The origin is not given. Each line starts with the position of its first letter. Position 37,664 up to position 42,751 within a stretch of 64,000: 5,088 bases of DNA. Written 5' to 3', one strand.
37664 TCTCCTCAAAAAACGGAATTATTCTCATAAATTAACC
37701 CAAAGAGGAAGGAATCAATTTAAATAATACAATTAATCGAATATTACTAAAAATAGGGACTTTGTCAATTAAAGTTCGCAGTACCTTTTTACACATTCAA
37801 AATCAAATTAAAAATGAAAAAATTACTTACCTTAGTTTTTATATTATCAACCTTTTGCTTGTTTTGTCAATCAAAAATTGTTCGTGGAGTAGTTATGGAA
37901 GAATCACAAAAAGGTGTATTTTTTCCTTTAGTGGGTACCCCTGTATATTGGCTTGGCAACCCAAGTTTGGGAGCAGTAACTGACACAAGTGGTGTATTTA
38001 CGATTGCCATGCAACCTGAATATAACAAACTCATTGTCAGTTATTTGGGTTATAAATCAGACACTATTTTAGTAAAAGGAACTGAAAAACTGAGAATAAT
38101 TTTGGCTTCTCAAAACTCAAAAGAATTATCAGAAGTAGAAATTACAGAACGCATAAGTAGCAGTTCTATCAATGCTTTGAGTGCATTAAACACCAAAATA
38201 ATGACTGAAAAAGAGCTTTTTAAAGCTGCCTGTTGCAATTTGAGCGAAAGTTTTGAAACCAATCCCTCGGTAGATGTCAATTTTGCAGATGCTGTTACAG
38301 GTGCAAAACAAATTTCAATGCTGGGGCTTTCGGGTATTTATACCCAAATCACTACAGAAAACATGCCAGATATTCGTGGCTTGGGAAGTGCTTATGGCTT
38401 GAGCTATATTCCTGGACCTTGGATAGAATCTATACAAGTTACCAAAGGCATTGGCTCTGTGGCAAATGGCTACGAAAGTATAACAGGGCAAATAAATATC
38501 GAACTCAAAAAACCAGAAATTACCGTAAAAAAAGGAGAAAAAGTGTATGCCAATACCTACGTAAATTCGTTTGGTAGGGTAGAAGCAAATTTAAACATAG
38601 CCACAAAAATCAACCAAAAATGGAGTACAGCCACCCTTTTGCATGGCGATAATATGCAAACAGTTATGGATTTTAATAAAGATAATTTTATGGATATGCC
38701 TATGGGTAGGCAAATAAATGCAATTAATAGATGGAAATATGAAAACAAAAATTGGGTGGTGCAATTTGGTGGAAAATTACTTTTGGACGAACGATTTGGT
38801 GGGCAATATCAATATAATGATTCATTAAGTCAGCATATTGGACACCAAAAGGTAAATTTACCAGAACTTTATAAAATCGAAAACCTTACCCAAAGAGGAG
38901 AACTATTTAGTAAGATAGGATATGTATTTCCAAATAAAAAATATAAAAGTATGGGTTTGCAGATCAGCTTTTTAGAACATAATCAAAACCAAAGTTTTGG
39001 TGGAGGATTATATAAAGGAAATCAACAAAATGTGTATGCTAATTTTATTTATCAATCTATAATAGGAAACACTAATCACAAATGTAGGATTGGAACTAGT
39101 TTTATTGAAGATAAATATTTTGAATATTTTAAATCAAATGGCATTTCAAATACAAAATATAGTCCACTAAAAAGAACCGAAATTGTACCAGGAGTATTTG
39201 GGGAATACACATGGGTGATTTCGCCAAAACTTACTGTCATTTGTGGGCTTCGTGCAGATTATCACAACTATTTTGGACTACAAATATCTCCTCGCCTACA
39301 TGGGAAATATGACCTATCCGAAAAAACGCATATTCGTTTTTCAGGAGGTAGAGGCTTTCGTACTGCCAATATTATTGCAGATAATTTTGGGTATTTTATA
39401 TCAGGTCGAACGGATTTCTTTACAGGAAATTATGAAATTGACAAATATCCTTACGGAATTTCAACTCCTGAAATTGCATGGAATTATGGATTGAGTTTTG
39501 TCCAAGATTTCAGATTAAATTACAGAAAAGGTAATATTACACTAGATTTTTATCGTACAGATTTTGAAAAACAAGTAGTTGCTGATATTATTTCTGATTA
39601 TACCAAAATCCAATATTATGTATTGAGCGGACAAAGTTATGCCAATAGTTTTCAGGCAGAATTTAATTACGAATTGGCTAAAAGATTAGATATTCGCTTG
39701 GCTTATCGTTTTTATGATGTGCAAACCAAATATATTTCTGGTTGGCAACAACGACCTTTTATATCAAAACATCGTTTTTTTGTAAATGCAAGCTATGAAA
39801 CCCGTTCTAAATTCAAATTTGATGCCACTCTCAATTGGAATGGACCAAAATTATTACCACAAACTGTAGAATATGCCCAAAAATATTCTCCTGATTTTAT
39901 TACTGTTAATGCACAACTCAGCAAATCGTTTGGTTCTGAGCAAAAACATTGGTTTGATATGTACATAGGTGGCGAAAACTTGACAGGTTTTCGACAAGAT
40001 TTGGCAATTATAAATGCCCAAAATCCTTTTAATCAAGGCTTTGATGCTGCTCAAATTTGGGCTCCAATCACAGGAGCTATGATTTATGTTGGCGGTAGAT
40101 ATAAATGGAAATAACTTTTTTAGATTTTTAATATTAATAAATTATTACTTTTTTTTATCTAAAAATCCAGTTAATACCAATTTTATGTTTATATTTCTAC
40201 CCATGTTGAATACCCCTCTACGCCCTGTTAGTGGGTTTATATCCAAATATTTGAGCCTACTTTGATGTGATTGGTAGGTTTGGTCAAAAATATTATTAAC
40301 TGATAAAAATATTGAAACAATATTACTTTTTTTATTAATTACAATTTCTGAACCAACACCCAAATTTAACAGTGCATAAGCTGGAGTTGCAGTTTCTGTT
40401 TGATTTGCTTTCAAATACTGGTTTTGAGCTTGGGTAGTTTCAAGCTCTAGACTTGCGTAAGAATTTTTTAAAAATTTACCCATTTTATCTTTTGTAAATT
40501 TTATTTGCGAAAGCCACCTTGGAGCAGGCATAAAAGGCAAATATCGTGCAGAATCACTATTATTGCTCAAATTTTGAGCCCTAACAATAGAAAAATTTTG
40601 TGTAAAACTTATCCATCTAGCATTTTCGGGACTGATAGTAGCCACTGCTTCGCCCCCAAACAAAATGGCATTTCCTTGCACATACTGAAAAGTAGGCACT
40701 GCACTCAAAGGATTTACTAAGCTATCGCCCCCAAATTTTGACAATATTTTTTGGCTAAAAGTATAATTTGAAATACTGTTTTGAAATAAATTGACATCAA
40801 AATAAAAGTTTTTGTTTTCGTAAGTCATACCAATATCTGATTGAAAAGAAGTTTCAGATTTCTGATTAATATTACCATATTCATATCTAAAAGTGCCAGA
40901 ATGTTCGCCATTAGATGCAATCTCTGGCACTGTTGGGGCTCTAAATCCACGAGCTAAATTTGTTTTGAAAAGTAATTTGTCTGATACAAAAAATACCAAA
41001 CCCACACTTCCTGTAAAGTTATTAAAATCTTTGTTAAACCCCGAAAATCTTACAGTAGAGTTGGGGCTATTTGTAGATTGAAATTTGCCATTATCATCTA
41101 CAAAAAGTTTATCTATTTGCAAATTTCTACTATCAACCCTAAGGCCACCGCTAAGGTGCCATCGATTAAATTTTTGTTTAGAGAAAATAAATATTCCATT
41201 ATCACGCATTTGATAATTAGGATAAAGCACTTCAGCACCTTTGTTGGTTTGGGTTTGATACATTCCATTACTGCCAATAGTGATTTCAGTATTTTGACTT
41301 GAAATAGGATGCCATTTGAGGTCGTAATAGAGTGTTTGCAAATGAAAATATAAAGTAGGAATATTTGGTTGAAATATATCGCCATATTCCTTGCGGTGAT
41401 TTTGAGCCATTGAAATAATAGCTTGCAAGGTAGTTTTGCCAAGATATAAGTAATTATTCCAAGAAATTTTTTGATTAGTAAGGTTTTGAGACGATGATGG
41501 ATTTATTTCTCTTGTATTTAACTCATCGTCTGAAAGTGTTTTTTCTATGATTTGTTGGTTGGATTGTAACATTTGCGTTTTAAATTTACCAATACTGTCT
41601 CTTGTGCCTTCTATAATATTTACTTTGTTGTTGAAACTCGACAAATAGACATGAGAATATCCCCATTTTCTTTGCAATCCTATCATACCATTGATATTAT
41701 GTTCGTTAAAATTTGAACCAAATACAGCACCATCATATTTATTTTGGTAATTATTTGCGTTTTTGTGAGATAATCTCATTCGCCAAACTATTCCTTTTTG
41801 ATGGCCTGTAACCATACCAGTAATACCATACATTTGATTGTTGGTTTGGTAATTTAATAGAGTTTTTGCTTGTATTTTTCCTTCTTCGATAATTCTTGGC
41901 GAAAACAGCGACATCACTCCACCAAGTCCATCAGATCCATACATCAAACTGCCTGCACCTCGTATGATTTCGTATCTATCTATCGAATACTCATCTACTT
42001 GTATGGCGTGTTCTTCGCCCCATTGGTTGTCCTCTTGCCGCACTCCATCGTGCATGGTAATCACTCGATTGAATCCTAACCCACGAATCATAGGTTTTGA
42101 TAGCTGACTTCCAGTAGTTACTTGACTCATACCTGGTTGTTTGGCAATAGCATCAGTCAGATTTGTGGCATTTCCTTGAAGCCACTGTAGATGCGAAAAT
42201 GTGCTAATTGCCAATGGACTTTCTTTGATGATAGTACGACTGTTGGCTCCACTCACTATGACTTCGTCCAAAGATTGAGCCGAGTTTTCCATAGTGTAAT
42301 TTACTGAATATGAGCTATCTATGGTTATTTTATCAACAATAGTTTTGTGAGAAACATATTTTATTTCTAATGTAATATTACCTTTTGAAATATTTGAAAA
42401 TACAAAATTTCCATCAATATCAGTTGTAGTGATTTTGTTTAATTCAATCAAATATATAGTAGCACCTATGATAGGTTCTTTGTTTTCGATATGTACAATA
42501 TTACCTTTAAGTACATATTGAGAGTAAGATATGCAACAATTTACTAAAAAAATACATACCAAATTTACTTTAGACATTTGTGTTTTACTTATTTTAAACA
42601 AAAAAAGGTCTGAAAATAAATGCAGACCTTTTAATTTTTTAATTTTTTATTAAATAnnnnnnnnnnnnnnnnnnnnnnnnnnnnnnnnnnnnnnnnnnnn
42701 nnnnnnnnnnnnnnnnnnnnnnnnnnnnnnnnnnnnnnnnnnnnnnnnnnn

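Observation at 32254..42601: Putative periplasmic metal (copper-like) handling/uptake cluster built from poorly characterised parts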

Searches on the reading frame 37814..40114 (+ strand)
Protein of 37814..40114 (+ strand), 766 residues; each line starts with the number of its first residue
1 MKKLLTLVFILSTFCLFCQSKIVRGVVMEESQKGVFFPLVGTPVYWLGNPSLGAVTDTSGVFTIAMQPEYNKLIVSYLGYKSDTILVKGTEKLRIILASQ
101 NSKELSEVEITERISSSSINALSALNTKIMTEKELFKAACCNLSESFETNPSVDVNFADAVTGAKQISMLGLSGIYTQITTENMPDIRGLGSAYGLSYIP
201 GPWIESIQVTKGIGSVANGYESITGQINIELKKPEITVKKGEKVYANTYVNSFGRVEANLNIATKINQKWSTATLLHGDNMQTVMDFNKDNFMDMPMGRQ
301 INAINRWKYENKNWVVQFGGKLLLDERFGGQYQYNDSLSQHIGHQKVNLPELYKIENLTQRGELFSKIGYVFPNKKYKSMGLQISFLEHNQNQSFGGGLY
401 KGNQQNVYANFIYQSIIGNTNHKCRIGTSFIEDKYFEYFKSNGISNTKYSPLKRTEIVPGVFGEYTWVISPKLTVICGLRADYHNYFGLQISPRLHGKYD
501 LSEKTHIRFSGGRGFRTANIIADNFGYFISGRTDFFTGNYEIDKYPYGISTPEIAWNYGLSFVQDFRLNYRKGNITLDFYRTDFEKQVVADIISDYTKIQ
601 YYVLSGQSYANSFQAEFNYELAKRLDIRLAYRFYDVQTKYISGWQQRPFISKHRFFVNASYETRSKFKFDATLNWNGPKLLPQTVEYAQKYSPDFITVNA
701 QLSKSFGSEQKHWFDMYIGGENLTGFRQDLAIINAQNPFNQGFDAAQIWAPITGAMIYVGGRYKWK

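Call 3: search_protein_families(library=pfam, proteins=[window:37814-40114:+], max_evalue=0.01)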
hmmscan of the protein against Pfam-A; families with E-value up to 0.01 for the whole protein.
window:37814-40114:+ (766 aa): 4 families
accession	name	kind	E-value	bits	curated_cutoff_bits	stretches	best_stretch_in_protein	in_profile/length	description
PF00593.30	TonB_dep_Rec_b-barrel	-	2.1e-18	67.9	27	1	305-723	47-436/436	TonB dependent receptor-like, beta-barrel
PF13715.12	CarbopepD_reg_2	-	5.7e-09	36.3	32.2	1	24-108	2-86/88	CarboxypepD_reg-like domain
PF07715.20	Plug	-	9.1e-06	26.6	23.9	1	127-225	9-106/107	TonB-dependent Receptor Plug Domain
PF13620.12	CarboxypepD_reg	-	0.00059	20.6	32.3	1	38-85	13-64/82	Carboxypeptidase regulatory-like domain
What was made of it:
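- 37814..40114 (+): TonB-dependent receptor H (766 aa). It has an invariant Cys-Cys (C140/C141, 38231-38236) in the plug motif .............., and a TonB-box-like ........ at residue 105. Pfam CarbopepD_reg_2, Plug (26.6 bits against 23.9) and barrel (67.9 bits) (call 3).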

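Call 4: search_protein_families(library=ncbifam, proteins=[window:37814-40114:+], max_evalue=0.01)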
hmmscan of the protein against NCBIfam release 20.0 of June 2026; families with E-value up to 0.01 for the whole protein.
window:37814-40114:+ (766 aa): 8 families
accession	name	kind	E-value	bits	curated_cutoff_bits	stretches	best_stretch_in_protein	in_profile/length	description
NF010010.0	PRK13483.1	equivalog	7.4e-10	37.4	927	1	415-679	334-592/660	ligand-gated channel protein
NF010048.1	PRK13524.1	subfamily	9.7e-08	30.9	493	1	440-594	417-569/744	FepA family TonB-dependent siderophore receptor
NF010051.0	PRK13528.1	subfamily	1.7e-07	29.9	583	1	458-592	424-557/727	FepA family TonB-dependent siderophore receptor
NF010012.0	PRK13486.1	equivalog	8.4e-06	24.4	924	1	460-713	386-624/696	TonB-dependent receptor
TIGR01785.1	TonB-hemin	subfamily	9.4e-05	21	316.85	1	128-344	23-231/677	TonB-dependent heme/hemoglobin receptor family protein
NF010038.0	PRK13513.1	equivalog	0.00011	20.9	942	1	414-588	322-486/659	ligand-gated channel protein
NF010011.0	PRK13484.1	equivalog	0.00019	19.8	1197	1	461-542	387-470/682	IreA family TonB-dependent siderophore receptor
NF007478.2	PRK10064.1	equivalog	0.00039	18.8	745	0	127-233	51-159/663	catecholate siderophore receptor CirA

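Call 39: search_solved_structures(query=window:37814-40114:+, max_evalue=0.01)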
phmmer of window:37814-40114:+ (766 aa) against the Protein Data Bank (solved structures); distinct sequences matched with E-value up to 0.01: 4.
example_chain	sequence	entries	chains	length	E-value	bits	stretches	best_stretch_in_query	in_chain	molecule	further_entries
2hdf_A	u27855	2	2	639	0.00043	21.7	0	126-233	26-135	Colicin I receptor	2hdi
9nn6_A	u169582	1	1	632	0.00047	21.6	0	126-233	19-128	Colicin I receptor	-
5fp2_A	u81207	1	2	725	0.0005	21.5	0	451-534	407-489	FERRIC ENTEROBACTIN RECEPTOR PIRA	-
9hfj_A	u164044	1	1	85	0.0026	19.1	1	37-98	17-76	SusC homolog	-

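Call 68: find_related_loci(query=A6, collection=metagenome_contigs, flank=7000)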
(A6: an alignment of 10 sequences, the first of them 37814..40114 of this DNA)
Query A6 (766 aa) in metagenome_contigs; peptide patterns used: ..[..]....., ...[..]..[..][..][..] (x = any residue, [..] = any of these).
600 stretches matched a pattern (row limit reached: there are more); 587 encode a relative of the query (tblastn E <= 1e-3); the best 80 are kept; 80 distinct loci.
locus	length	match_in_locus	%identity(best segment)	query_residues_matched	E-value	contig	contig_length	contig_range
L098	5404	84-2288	55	23-766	0e+0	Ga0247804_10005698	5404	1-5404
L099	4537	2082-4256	51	20-766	0e+0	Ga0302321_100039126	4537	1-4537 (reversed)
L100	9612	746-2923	50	19-766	0e+0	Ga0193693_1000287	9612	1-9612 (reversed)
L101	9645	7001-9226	48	11-764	0e+0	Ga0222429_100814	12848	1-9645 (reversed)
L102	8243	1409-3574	49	23-766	0e+0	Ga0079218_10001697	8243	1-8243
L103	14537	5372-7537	47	22-766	0e+0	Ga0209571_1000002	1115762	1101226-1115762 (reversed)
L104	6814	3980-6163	47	16-764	0e+0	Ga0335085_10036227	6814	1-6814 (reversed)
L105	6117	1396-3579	48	23-766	0e+0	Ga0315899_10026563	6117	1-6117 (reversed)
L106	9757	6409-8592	48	23-766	0e+0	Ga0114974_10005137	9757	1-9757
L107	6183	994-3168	48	21-766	0e+0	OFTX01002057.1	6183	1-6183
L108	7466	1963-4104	48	28-763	0e+0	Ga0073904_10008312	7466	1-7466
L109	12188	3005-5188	47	17-766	0e+0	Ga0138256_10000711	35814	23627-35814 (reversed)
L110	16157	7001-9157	47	23-763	0e+0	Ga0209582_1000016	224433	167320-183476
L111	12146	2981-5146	48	23-766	0e+0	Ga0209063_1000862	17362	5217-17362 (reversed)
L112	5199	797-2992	46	3-764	0e+0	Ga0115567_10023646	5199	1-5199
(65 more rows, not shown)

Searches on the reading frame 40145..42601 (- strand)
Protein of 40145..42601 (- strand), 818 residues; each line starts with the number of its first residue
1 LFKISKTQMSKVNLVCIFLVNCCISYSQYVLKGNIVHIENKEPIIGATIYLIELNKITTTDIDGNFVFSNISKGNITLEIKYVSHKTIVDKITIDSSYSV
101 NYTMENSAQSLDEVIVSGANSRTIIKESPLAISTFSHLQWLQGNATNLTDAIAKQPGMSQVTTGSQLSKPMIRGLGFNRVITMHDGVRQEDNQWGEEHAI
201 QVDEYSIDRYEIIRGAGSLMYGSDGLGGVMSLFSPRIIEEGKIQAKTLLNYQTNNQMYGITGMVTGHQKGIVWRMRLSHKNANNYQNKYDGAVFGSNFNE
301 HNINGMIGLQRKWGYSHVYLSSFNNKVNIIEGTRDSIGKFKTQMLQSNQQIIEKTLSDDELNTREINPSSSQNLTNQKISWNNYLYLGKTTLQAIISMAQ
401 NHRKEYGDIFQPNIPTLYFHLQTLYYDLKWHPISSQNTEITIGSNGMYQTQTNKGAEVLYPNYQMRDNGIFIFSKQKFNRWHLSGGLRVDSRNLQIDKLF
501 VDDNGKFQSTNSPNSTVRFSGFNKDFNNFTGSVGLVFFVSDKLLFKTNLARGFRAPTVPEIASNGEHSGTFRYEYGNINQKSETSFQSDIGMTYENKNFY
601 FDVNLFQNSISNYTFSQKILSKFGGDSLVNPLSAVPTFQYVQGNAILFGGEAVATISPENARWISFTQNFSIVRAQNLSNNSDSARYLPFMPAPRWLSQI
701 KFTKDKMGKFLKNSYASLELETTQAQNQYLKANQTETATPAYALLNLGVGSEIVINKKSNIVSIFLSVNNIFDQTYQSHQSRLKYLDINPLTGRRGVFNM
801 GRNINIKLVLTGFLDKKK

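Call 3: search_protein_families(library=pfam, proteins=[window:40145-42601:-], max_evalue=0.01)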
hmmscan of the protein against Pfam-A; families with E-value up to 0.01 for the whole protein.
window:40145-42601:- (818 aa): 4 families
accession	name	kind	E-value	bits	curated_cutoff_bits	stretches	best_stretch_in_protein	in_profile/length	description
PF00593.30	TonB_dep_Rec_b-barrel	-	5.6e-26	92.8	27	1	370-771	84-436/436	TonB dependent receptor-like, beta-barrel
PF07715.20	Plug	-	4.7e-18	66.1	23.9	1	126-229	3-107/107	TonB-dependent Receptor Plug Domain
PF13715.12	CarbopepD_reg_2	-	3.2e-17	62.8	32.2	1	31-116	1-88/88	CarboxypepD_reg-like domain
PF13620.12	CarboxypepD_reg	-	6.4e-08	33.3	32.3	1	31-101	2-78/82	Carboxypeptidase regulatory-like domain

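Call 4: search_protein_families(library=ncbifam, proteins=[window:40145-42601:-], max_evalue=0.01)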
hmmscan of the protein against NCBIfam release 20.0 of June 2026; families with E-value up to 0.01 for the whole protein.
window:40145-42601:- (818 aa): 20 families
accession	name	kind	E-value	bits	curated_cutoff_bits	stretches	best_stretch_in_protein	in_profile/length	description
TIGR01785.1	TonB-hemin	subfamily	8.3e-39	133.6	316.85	1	111-808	1-673/677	TonB-dependent heme/hemoglobin receptor family protein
TIGR01786.1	TonB-hemlactrns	subfamily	2.5e-35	122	323.75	1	116-808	5-715/719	TonB-dependent hemoglobin/transferrin/lactoferrin family receptor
NF038289.1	Zn_piracy_ZnuD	exception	4e-27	95.2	950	2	440-794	373-675/685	zinc piracy TonB-dependent receptor ZnuD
NF010010.0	PRK13483.1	equivalog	4.1e-22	77.9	927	2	92-250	12-180/660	ligand-gated channel protein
NF010011.0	PRK13484.1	equivalog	1.4e-17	63.2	1197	2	94-234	13-158/682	IreA family TonB-dependent siderophore receptor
NF010038.0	PRK13513.1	equivalog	2.4e-15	56.1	942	1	86-249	10-181/659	ligand-gated channel protein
NF050067.1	TonBEntbctnRecCfrA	equivalog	1.7e-14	53.1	1200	2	93-284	8-214/698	TonB-dependent ferric enterobactin receptor CfrA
TIGR01779.1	TonB-B12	equivalog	4.4e-13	48.6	599.7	1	100-261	17-179/614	TonB-dependent vitamin B12 receptor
TIGR04056.1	OMP_RagA_SusC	subfamily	1.7e-12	46.5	368.25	1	31-309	3-266/981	SusC/RagA family TonB-linked outer membrane protein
NF007478.2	PRK10064.1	equivalog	3.7e-11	42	745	1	96-238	15-161/663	catecholate siderophore receptor CirA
TIGR01778.1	TonB-copper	equivalog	8.3e-10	38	472.45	2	449-782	303-608/637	TonB-dependent copper receptor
NF010048.1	PRK13524.1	subfamily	8.5e-10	37.7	493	1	464-776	401-711/744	FepA family TonB-dependent siderophore receptor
NF007926.1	PRK10641.1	equivalog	4.6e-08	32.1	836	1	129-400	47-341/617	TonB-dependent vitamin B12 receptor BtuB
NF007465.0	PRK10044.1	equivalog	2.1e-07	29.5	803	1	118-240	69-192/726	ferrichrome porin FhuA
NF010051.0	PRK13528.1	subfamily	2.3e-07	29.5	583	1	109-775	32-701/727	FepA family TonB-dependent siderophore receptor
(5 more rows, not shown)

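Call 40: search_solved_structures(query=window:40145-42601:-, max_evalue=0.00001)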
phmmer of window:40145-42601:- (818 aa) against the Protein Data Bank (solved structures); distinct sequences matched with E-value up to 0.00001: 20.
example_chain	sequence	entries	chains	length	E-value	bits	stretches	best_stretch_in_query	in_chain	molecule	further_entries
4rdr_A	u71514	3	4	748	3.1e-20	75.2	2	470-794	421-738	ZnuD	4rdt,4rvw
8the_A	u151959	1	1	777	6.1e-12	47.8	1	110-275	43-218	Heme/hemoglobin uptake outer membrane receptor PhuR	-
2hdf_A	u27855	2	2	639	1.2e-10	43.5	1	114-240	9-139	Colicin I receptor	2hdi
9nn6_A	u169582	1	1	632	2.1e-10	42.7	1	115-240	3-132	Colicin I receptor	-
9dir_B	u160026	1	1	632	1.7e-09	39.7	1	118-242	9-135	Outer membrane heme/hemoglobin receptor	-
9dhe_A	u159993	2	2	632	2e-09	39.5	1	118-242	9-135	TonB-dependent receptor | Outer membrane heme/hemoglobin receptor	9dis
3fhh_A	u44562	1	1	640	2e-09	39.5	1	118-242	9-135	Outer membrane heme receptor ShuA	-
3rgm_A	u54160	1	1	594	7.5e-08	34.3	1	142-239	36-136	Vitamin B12 transporter BtuB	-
3m8b_A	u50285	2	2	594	1e-07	33.9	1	142-245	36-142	Vitamin B12 transporter btuB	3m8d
3rgn_A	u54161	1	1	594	1.1e-07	33.7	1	142-245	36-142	Vitamin B12 transporter BtuB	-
6ytc_A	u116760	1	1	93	1.2e-07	33.6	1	29-118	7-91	TonB-dependent receptor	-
1nqe_A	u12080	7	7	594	1.3e-07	33.5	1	142-245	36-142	Vitamin B12 receptor | Vitamin B12 transporter btuB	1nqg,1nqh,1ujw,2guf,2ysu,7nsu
1nqf_A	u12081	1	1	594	1.3e-07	33.5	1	142-245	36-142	Vitamin B12 receptor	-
2gsk_A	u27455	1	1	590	1.5e-07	33.2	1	143-245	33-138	Vitamin B12 transporter btuB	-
5out_A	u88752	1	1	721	6e-06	28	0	483-614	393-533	Ferric enterobactin receptor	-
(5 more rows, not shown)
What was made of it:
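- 40145..42601 (-): TonB-dependent receptor I (818 aa). It was listed in the finding, but I found no evidence that it belongs to the module. The best PDB hit is ZnuD, 3e-20, followed by haem receptors (call 40).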
